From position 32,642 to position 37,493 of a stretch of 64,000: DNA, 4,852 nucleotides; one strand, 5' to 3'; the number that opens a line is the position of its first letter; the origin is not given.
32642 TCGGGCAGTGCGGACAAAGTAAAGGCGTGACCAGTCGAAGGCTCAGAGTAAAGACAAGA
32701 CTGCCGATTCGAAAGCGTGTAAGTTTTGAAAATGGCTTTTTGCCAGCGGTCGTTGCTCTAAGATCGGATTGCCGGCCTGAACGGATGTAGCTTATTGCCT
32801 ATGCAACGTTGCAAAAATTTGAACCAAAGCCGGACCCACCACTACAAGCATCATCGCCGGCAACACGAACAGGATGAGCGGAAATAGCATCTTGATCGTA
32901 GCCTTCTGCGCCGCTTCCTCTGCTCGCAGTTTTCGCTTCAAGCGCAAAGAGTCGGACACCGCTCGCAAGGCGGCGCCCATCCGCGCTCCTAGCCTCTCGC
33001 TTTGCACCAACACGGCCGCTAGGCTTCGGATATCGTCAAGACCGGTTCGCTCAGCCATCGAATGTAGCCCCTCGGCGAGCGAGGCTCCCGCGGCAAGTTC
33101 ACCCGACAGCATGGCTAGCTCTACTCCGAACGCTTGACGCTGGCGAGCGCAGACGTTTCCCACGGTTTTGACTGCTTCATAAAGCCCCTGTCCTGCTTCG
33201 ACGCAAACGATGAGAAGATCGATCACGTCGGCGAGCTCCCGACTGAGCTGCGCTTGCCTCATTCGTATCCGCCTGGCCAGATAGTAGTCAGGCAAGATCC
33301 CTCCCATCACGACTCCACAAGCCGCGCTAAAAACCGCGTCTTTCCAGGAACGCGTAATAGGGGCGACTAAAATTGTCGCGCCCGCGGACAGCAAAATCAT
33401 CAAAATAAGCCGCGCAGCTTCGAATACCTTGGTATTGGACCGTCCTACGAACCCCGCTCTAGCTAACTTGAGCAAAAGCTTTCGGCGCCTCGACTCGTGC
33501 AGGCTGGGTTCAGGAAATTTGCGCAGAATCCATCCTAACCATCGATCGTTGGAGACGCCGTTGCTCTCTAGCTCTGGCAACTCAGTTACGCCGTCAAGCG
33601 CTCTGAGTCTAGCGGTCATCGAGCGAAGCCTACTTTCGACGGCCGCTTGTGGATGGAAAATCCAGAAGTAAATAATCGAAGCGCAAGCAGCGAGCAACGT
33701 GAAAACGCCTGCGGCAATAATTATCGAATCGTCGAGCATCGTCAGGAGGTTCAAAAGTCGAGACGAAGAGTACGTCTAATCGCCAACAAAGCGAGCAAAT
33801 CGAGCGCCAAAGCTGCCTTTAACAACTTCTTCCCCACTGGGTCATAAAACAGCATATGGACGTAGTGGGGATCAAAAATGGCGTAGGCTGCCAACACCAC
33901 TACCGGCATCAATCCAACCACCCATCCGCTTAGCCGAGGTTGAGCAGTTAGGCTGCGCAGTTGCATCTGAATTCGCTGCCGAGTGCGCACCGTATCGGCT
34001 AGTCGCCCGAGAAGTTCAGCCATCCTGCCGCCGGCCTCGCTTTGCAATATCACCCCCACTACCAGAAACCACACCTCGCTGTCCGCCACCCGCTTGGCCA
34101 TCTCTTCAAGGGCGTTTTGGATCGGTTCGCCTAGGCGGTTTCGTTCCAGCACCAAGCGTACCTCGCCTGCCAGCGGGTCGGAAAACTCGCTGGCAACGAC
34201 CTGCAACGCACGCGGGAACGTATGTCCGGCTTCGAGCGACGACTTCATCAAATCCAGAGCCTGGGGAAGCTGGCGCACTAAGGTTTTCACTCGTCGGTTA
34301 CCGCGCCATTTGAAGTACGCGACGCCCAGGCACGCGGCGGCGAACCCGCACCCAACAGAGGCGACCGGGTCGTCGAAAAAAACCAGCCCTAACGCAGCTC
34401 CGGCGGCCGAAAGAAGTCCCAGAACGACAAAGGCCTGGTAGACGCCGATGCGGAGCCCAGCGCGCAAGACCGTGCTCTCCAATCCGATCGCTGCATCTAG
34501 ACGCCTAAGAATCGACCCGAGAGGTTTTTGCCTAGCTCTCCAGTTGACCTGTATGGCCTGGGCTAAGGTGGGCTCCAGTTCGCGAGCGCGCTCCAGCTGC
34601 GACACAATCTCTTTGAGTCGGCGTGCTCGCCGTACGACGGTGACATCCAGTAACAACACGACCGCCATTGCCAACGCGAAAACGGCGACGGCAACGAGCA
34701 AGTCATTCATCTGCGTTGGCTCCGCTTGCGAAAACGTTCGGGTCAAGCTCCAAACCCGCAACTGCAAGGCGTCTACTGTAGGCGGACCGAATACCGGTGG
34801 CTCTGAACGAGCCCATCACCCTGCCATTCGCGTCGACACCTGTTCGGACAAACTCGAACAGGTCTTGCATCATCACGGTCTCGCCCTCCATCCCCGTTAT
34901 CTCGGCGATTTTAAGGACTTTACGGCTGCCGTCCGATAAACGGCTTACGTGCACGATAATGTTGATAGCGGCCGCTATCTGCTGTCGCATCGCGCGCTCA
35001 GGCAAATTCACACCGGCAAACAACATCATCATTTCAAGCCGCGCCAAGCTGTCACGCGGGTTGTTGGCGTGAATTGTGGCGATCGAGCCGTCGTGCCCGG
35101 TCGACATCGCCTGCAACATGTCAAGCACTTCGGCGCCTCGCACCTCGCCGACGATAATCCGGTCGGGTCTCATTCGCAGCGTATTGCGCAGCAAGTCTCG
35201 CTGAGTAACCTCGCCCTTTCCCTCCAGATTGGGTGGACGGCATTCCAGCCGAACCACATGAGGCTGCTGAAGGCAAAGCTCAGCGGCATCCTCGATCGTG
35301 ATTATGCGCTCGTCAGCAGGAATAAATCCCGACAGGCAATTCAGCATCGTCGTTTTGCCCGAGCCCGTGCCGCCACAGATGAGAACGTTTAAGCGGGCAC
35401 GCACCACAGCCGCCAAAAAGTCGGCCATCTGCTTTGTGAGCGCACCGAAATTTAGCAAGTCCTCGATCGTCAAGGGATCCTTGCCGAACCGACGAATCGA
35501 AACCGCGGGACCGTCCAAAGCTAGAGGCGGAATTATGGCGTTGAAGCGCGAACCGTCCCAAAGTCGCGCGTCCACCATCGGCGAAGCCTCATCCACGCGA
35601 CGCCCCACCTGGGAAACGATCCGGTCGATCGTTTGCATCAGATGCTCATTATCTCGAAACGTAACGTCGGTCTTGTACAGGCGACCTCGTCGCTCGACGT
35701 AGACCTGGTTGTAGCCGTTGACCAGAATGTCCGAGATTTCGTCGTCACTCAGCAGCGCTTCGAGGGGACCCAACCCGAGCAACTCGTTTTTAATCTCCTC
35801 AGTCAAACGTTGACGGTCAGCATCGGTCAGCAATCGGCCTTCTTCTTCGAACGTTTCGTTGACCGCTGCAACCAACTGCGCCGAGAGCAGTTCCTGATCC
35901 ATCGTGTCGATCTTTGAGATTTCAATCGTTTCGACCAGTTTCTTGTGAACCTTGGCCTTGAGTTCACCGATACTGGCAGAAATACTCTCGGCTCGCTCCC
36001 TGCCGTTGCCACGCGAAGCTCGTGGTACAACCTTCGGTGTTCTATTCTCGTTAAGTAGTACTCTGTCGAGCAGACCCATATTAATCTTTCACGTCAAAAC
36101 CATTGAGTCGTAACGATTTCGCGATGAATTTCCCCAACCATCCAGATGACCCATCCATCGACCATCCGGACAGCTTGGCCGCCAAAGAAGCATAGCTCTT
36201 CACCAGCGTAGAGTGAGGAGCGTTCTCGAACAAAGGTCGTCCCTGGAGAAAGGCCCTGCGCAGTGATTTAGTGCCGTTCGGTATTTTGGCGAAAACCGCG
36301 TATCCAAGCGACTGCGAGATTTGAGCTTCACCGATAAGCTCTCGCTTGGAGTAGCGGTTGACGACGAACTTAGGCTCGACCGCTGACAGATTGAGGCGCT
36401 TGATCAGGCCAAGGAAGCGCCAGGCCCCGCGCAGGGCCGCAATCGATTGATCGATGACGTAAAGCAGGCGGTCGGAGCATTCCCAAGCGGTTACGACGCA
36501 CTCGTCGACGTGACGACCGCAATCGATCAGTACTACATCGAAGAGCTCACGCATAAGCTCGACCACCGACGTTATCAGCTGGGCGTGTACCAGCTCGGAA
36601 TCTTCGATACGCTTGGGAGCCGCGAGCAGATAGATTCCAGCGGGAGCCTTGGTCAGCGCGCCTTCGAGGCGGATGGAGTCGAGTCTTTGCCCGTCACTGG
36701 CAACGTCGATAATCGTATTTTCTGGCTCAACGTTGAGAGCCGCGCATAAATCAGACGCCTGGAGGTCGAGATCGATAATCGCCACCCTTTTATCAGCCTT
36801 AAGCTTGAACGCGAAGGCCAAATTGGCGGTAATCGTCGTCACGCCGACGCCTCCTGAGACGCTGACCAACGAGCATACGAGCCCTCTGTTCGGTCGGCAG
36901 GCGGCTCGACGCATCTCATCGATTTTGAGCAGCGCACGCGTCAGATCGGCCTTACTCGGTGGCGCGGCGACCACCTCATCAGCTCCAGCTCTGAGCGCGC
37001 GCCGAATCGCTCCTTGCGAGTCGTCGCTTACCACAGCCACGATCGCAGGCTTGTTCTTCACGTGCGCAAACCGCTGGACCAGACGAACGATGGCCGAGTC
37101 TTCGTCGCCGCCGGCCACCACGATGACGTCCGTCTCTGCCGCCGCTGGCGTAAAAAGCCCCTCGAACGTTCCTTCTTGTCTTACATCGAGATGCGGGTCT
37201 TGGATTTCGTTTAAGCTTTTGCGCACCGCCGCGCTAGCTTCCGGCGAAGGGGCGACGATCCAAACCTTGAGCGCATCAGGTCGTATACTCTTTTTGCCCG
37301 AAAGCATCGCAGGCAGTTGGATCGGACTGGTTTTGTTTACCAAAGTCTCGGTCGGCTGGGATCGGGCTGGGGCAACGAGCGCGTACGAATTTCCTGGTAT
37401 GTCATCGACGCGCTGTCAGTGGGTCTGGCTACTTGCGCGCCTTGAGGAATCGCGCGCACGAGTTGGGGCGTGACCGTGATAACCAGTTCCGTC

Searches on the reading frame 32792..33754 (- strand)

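Call 94: search_protein_families(library=pfam, max_evalue=0.00001, proteins=[window:32792-33754:-])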
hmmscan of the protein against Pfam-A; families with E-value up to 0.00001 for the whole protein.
window:32792-33754:- (320 aa): 1 family
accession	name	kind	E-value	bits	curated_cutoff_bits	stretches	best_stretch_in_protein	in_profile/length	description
PF00482.28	T2SSF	-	5.5e-16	59.1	25.2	1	178-306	2-124/125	Type II secretion system (T2SS), protein F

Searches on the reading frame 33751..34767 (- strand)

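Call 94: search_protein_families(library=pfam, max_evalue=0.00001, proteins=[window:33751-34767:-])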
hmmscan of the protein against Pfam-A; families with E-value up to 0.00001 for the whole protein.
window:33751-34767:- (338 aa): 1 family
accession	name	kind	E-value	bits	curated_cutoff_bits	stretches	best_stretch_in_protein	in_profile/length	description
PF00482.28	T2SSF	-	4.6e-18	65.8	25.2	1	171-295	2-123/125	Type II secretion system (T2SS), protein F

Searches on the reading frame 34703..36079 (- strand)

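Call 94: search_protein_families(library=pfam, max_evalue=0.00001, proteins=[window:34703-36079:-])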
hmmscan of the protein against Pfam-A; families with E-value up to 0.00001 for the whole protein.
window:34703-36079:- (458 aa): 1 family
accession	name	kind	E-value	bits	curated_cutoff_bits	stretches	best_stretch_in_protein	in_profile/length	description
PF00437.27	T2SSE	-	3.9e-66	223.6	24.9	1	102-384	4-284/370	Type II/IV secretion system protein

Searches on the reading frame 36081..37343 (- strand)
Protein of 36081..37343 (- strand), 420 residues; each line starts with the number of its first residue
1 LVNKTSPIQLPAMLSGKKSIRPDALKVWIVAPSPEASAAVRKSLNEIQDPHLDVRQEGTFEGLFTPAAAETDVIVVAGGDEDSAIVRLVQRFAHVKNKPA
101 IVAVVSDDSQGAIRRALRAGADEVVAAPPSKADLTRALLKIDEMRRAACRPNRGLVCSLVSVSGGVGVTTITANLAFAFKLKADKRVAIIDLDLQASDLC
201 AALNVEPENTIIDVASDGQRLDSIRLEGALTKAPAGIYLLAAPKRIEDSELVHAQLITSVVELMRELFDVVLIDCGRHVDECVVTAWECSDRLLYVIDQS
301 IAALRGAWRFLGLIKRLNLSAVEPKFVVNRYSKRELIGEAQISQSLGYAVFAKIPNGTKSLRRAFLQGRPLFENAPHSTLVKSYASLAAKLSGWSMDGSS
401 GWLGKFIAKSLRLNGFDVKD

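Call 94: search_protein_families(library=pfam, max_evalue=0.00001, proteins=[window:36081-37343:-])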
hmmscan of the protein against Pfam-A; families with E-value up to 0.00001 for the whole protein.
window:36081-37343:- (420 aa): 4 families
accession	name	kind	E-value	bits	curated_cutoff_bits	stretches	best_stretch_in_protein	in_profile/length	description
PF13614.12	AAA_31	-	2.6e-14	54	27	1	158-319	5-169/177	AAA domain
PF01656.29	CbiA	-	1.9e-10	41.2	25.4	1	159-358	3-113/125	CobQ/CobB/MinD/ParA nucleotide binding domain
PF10609.15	ParA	-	2e-07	31.2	27.1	1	159-209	8-57/246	NUBPL iron-transfer P-loop NTPase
PF06564.18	CBP_BcsQ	-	8.8e-07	29.1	21.3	1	158-302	5-150/234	Cellulose biosynthesis protein BcsQ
